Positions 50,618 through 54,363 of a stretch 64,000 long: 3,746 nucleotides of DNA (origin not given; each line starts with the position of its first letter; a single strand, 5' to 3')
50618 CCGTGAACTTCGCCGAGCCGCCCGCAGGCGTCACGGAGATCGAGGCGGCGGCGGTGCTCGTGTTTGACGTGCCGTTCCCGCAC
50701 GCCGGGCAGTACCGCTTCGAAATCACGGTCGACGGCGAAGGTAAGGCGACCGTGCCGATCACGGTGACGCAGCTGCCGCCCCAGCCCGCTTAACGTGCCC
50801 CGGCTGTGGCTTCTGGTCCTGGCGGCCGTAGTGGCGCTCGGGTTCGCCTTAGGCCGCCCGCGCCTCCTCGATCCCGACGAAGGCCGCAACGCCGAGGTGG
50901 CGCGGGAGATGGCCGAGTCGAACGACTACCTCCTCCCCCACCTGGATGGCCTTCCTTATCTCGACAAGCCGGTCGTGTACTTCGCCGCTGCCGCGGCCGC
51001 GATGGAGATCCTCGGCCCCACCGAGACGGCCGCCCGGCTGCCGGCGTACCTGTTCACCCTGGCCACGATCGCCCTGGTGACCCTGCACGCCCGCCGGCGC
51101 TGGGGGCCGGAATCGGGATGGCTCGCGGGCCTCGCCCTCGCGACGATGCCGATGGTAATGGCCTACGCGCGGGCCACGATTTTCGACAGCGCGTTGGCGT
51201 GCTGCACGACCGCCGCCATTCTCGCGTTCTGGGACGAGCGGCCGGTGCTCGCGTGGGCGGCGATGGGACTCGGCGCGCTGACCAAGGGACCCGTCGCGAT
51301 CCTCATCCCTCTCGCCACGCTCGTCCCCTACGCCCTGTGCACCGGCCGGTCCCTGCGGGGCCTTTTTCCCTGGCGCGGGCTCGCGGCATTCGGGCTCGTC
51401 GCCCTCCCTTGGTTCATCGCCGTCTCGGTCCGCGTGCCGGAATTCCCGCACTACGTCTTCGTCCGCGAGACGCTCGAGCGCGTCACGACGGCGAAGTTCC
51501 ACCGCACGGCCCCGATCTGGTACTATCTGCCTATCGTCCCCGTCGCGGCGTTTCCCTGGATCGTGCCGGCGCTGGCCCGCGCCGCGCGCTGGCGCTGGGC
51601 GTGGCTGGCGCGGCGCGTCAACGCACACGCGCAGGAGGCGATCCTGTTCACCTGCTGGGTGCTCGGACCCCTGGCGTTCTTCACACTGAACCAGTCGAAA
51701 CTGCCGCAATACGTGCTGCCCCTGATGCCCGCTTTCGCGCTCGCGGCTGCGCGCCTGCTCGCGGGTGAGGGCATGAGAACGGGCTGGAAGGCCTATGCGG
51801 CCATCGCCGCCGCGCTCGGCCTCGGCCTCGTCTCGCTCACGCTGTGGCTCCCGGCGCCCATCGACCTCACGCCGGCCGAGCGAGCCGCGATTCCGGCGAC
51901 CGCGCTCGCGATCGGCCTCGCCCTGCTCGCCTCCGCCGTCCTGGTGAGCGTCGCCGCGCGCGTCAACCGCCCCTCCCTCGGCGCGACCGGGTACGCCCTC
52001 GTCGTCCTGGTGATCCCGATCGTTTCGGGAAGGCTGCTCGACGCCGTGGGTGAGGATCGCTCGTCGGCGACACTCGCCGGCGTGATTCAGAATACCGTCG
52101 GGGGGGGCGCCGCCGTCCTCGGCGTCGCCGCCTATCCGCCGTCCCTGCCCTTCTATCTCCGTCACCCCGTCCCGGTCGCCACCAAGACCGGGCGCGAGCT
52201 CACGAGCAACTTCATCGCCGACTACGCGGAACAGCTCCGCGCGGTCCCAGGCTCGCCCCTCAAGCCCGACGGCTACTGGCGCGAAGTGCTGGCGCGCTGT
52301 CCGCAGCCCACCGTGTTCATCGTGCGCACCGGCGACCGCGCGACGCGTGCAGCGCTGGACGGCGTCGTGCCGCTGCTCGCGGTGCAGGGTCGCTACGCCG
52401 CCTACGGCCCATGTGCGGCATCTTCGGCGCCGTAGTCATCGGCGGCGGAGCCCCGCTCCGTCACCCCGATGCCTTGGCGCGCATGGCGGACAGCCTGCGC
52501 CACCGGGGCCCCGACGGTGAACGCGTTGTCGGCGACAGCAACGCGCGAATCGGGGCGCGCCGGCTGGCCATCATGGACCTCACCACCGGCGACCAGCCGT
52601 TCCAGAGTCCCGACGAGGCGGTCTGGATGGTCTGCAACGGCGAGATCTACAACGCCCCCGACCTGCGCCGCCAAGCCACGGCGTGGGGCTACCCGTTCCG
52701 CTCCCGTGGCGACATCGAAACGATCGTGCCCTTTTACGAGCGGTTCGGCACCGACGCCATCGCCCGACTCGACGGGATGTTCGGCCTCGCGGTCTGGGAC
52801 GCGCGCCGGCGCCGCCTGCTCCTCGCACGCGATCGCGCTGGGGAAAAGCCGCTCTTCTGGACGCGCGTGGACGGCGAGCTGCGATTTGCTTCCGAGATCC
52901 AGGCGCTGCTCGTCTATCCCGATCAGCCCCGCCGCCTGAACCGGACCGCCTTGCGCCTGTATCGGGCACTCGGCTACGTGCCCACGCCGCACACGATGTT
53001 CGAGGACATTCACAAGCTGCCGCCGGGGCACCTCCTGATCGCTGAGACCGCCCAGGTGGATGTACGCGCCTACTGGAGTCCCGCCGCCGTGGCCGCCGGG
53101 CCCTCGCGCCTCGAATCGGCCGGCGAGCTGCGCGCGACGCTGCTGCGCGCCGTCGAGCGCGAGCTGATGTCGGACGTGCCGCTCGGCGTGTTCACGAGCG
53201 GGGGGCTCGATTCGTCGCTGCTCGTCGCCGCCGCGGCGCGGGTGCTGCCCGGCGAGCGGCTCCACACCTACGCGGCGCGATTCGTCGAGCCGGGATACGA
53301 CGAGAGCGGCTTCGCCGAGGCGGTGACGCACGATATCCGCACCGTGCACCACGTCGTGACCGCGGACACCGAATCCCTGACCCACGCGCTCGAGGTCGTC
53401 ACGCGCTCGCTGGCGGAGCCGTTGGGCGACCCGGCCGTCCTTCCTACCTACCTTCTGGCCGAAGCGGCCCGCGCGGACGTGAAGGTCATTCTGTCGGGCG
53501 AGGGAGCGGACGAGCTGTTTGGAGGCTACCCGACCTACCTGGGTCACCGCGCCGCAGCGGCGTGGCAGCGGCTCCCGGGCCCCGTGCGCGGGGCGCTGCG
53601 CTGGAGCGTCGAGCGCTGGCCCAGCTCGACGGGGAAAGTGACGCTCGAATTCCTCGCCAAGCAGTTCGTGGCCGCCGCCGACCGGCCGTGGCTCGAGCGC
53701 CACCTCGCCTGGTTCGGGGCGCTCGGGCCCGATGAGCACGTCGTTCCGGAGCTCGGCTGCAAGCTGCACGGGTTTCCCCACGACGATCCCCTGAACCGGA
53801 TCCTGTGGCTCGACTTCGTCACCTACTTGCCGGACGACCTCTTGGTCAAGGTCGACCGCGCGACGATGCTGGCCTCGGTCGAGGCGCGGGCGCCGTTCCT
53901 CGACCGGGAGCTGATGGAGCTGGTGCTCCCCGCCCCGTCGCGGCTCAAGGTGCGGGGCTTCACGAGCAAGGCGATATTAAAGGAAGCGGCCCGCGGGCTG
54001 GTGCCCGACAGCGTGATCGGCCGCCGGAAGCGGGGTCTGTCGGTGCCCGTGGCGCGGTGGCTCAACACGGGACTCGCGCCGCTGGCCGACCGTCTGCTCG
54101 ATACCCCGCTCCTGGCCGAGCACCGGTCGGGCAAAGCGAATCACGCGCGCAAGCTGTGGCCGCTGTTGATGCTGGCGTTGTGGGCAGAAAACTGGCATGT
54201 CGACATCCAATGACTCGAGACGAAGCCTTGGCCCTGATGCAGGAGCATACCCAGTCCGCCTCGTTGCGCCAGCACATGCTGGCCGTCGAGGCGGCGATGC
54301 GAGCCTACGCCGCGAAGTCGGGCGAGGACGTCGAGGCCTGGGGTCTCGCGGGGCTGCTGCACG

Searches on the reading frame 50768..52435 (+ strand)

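Call 69: search_protein_families(library=pfam, proteins=[window:50768-52435:+], max_evalue=0.0001)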
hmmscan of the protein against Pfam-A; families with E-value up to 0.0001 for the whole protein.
window:50768-52435:+ (555 aa): 2 families
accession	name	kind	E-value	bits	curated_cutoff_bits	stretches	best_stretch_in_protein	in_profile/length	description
PF13231.12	PMT_2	-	6.5e-15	56.1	26.1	1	66-216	1-158/160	Dolichyl-phosphate-mannose-protein mannosyltransferase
PF02366.24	PMT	-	6.1e-07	29.7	22.7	1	45-229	39-244/245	Dolichyl-phosphate-mannose-protein mannosyltransferase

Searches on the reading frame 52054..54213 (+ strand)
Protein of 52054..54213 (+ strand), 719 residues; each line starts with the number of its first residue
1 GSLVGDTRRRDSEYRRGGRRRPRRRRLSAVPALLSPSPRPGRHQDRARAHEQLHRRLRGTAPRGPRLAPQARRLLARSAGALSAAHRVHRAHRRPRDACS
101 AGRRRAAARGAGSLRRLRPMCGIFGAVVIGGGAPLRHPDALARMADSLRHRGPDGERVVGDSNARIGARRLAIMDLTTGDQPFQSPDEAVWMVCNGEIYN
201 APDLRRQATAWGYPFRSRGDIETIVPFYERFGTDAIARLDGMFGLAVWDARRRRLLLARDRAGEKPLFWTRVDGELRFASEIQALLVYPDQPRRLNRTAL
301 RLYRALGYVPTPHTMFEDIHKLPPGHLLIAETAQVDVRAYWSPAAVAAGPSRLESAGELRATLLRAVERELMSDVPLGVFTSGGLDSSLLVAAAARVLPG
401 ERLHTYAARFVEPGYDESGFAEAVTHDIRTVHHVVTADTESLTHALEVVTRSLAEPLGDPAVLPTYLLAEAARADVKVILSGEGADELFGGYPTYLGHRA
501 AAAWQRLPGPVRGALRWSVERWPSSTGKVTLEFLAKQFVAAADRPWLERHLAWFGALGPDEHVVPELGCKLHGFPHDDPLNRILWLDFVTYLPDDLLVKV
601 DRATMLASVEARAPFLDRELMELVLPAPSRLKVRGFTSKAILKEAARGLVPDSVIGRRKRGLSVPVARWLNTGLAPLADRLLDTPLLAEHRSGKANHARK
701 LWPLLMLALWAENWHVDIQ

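Call 69: search_protein_families(library=pfam, proteins=[window:52054-54213:+], max_evalue=0.0001)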
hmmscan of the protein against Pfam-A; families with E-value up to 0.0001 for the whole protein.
window:52054-54213:+ (719 aa): 3 families
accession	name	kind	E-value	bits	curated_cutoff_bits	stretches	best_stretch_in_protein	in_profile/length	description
PF00733.27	Asn_synthase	-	2.6e-83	281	21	1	358-711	1-353/354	Asparagine synthase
PF13537.11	GATase_7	-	3.4e-38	130.8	25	1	169-286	2-122/123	Glutamine amidotransferase domain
PF13522.11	GATase_6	-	3.2e-34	118.2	27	1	153-281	1-130/130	Glutamine amidotransferase domain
